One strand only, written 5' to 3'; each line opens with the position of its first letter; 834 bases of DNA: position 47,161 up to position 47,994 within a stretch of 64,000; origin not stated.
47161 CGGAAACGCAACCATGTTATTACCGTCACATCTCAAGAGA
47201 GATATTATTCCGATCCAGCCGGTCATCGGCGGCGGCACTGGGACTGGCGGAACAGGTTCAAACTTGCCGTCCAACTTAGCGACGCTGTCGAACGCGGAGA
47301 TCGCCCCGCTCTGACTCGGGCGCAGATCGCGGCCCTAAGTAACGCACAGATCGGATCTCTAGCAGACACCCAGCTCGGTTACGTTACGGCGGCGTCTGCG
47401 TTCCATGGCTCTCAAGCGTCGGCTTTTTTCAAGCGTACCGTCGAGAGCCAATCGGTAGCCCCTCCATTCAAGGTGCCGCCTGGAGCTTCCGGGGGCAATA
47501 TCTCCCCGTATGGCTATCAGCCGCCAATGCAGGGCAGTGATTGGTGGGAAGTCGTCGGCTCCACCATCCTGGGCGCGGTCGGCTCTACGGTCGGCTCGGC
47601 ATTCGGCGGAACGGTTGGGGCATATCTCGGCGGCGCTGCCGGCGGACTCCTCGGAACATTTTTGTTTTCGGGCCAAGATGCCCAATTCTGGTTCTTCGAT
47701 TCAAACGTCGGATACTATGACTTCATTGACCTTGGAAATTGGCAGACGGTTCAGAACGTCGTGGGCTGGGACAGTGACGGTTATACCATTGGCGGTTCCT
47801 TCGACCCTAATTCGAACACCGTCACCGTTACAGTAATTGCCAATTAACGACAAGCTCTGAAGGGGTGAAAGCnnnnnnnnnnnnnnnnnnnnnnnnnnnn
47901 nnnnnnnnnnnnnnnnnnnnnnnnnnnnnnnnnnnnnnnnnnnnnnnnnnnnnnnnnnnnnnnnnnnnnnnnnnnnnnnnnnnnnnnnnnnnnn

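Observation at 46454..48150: An AT-richer islet of about 1.6 kb bounded by perfect 28-bp direct repeats at the junction of two convergent genes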

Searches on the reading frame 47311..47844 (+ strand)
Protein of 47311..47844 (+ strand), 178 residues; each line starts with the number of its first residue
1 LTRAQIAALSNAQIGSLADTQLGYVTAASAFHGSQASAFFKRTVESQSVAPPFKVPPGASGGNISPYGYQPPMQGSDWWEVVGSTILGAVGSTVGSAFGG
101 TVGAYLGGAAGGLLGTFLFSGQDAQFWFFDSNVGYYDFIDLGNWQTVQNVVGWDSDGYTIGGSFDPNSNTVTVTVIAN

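Call 26: search_protein_representatives(protein=window:47311-47844:+)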
Query: 178 residues. Proteins with E-value up to 0.001 (for the whole library): 20; up to 1e-10: 10; up to 1e-30: 4. The best 20 are listed.
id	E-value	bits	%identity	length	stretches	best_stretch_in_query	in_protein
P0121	3.8e-61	222.4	100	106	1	73-178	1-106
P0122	5.2e-50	186.1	55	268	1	1-178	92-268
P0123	3.8e-34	134.4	52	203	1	1-178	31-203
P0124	2.4e-33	131.8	47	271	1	1-166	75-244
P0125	1.4e-30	122.8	50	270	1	1-167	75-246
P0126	9.8e-23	97.2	44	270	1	1-178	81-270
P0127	9.4e-22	94.0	43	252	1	1-178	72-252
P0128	4.3e-19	85.3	41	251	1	4-178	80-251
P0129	5.6e-17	78.4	38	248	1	1-178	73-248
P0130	6.3e-13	65.2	43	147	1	66-178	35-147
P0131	1.8e-10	57.2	37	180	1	68-178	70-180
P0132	5.0e-10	55.8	42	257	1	1-178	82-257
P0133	2.0e-08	50.6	44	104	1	82-177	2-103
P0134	9.8e-08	48.3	37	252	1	2-178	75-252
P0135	1.8e-07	47.5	47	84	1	106-178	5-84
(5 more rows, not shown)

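Call 32: find_encoding_contigs(protein=P0134, flank=8000, max_places=5)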
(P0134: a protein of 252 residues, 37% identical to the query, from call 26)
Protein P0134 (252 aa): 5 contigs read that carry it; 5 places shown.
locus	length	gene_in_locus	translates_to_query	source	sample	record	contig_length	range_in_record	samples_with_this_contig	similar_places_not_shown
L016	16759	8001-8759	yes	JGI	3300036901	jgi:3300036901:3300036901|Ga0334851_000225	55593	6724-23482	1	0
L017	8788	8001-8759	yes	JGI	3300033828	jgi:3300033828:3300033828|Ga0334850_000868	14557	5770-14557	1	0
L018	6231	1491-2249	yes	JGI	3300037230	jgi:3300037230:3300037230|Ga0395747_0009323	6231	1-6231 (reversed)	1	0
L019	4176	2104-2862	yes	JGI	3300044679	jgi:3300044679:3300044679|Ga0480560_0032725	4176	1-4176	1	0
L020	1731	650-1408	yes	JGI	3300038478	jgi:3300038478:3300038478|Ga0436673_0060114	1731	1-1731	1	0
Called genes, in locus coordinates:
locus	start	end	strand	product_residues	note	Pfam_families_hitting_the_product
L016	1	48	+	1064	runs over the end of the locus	PF13620:CarboxypepD_reg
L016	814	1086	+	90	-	-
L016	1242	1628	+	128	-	-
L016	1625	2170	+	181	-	PF08808:RES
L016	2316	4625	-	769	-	PF07250:Glyoxal_oxid_N, PF09118:GO-like_E_set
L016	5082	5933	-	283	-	PF00665:rve, PF13683:rve_3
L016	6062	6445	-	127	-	PF01527:HTH_Tnp_1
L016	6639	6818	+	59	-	-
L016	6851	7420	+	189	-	PF00149:Metallophos (weak), PF12850:Metallophos_2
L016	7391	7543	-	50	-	-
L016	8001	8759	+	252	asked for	-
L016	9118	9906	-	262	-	-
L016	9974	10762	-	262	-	PF13276:HTH_21, PF00665:rve, PF13683:rve_3, PF13333:rve_2 (weak)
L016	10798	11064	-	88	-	PF01527:HTH_Tnp_1, PF13384:HTH_23 (weak), PF13518:HTH_28 (faint)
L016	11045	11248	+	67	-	-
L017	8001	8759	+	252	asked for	-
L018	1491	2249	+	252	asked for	-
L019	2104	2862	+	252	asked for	-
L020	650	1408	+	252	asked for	-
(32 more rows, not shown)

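Call 33: find_encoding_contigs(protein=P0130, flank=8000, max_places=3)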
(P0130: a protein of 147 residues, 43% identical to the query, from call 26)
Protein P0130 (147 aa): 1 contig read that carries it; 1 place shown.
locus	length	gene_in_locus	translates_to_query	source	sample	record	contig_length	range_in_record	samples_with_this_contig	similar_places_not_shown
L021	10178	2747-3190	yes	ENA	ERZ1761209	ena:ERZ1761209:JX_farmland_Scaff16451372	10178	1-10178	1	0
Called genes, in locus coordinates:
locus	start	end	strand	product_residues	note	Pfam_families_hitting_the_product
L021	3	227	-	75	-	?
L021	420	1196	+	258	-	PF03372:Exo_endo_phos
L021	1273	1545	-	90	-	PF07228:SpoIIE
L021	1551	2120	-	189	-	PF07228:SpoIIE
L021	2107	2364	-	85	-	-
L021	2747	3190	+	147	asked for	-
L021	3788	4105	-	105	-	-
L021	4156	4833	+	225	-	-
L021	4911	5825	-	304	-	PF03631:Virul_fac_BrkB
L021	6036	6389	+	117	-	-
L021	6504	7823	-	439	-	PF01590:GAF, PF13185:GAF_2, PF13492:GAF_3 (weak), PF07228:SpoIIE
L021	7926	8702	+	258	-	PF13349:DUF4097, PF24016:DUF7330 (weak)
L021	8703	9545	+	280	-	PF00797:Acetyltransf_2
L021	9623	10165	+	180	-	-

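Call 37: list_cluster_members(proteins=[P0122, P0123, P0124, P0125, P0126, P0127, P0128, P0129, P0132])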
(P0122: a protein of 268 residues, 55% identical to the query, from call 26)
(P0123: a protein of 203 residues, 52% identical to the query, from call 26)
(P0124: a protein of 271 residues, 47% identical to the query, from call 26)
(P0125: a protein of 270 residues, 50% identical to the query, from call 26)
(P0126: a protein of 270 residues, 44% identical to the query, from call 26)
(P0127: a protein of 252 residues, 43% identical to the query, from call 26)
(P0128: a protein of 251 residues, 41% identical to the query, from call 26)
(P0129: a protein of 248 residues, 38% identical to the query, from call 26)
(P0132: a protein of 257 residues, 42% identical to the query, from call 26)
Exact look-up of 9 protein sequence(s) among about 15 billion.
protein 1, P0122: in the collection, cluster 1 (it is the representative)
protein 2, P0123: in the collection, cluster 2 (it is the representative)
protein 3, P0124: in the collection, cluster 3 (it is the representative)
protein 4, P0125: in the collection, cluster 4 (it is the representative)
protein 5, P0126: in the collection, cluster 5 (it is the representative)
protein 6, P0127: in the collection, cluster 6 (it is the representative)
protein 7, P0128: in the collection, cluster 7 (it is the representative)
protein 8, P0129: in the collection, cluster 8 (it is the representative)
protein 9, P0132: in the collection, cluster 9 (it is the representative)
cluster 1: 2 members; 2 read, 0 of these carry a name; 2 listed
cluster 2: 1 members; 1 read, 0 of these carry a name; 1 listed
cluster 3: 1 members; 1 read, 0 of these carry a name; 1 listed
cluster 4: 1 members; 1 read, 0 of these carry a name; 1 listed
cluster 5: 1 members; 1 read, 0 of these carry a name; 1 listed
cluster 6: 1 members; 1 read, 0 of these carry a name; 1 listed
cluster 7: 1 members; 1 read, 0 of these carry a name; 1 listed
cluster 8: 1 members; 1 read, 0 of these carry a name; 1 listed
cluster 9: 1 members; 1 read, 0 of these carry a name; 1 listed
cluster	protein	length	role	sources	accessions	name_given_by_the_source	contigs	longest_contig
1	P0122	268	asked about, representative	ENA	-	-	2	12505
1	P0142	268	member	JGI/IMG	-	-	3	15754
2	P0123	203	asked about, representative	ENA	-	-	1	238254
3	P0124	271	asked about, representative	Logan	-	-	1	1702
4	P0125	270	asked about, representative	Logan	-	-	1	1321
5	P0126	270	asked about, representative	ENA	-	-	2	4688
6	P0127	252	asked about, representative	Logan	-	-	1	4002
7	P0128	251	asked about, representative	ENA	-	-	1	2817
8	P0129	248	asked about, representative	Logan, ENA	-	-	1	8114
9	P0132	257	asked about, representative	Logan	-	-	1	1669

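Call 43: find_encoding_contigs(protein=P0122, flank=8000, max_places=4)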
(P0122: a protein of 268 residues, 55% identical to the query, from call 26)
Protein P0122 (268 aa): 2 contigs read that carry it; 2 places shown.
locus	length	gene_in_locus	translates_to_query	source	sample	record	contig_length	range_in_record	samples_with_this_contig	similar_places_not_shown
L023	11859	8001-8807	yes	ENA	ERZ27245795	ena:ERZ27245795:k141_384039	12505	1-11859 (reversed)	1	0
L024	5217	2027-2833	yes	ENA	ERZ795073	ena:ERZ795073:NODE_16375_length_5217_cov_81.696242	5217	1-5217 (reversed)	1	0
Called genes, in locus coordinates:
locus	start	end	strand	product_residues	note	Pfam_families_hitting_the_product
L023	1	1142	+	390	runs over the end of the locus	PF14659:Phage_int_SAM_3 (weak), PF22022:Phage_int_M (weak), PF00589:Phage_integrase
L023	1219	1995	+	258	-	-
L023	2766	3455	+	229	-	PF00239:Resolvase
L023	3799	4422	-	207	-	-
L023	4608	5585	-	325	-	PF00665:rve, PF13683:rve_3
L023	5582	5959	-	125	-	PF01527:HTH_Tnp_1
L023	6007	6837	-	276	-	-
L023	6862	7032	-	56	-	-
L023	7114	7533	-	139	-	-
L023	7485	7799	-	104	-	-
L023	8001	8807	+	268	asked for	-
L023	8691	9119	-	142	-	-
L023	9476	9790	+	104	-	-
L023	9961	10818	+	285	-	PF02517:Rce1-like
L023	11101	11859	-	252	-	?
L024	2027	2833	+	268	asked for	-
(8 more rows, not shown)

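Call 46: find_encoding_contigs(protein=P0142, flank=10000, max_places=4)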
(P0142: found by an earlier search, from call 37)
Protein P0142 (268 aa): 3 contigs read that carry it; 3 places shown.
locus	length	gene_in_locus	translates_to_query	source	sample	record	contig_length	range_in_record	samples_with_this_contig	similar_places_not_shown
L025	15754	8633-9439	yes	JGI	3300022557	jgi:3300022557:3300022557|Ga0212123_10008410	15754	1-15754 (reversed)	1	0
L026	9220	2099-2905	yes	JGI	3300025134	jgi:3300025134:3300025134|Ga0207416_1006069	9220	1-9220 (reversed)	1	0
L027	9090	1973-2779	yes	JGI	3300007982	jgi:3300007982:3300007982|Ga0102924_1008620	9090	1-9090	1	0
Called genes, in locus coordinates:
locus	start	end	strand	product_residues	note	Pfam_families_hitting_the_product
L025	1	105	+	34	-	?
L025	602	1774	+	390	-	PF14659:Phage_int_SAM_3 (weak), PF22022:Phage_int_M (weak), PF00589:Phage_integrase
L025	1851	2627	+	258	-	-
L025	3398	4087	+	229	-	PF00239:Resolvase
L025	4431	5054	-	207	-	-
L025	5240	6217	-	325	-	PF00665:rve, PF13683:rve_3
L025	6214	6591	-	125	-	PF01527:HTH_Tnp_1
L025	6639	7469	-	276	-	-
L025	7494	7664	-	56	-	-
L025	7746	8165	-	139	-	-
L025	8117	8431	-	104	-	-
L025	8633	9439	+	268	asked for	-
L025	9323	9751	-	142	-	-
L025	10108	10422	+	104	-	-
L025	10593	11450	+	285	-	PF02517:Rce1-like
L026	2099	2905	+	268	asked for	-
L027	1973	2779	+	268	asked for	-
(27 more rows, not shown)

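Call 47: find_encoding_contigs(protein=P0123, flank=10000, max_places=2)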
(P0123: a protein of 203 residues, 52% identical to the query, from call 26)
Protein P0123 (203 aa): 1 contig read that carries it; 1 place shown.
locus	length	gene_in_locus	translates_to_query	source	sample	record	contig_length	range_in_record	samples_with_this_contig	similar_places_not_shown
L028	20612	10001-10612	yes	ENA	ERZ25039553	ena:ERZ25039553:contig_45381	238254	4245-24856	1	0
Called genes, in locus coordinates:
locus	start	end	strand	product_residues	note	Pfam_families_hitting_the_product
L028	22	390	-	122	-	PF02910:Succ_DH_flav_C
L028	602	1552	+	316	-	-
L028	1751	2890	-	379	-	PF01590:GAF (weak), PF13492:GAF_3, PF00990:GGDEF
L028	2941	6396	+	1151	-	PF02811:PHP, PF07733:DNA_pol3_alpha, PF17657:DNA_pol3_finger, PF14579:HHH_6, PF01336:tRNA_anti-codon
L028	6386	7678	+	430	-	PF00815:Histidinol_dh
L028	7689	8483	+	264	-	PF00702:Hydrolase, PF08282:Hydrolase_3, PF12710:HAD (faint), PF05116:S6PP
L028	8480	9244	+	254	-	PF08478:POTRA_1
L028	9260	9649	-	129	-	PF00903:Glyoxalase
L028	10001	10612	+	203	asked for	PF20080:ALTTAQ_rpt (faint)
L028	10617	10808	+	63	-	-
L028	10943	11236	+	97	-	-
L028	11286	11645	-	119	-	-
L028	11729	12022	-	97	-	-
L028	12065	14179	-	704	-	PF00015:MCPsignal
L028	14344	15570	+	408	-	PF11104:PilM_2 (faint), PF14450:FtsA, PF02491:SHS2_FTSA, PF06723:MreB_Mbl, PF06277:EutA (weak), PF14450:FtsA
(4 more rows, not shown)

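Call 54: find_related_loci(query=P0122, collection=viral_contigs, flank=8000)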
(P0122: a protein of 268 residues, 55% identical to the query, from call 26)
Query P0122 (268 aa) in viral_contigs; peptide patterns used: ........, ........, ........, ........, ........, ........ (x = any residue, [..] = any of these).
6 stretches matched a pattern, but none encodes a relative of the query by tblastn (E <= 1e-3).
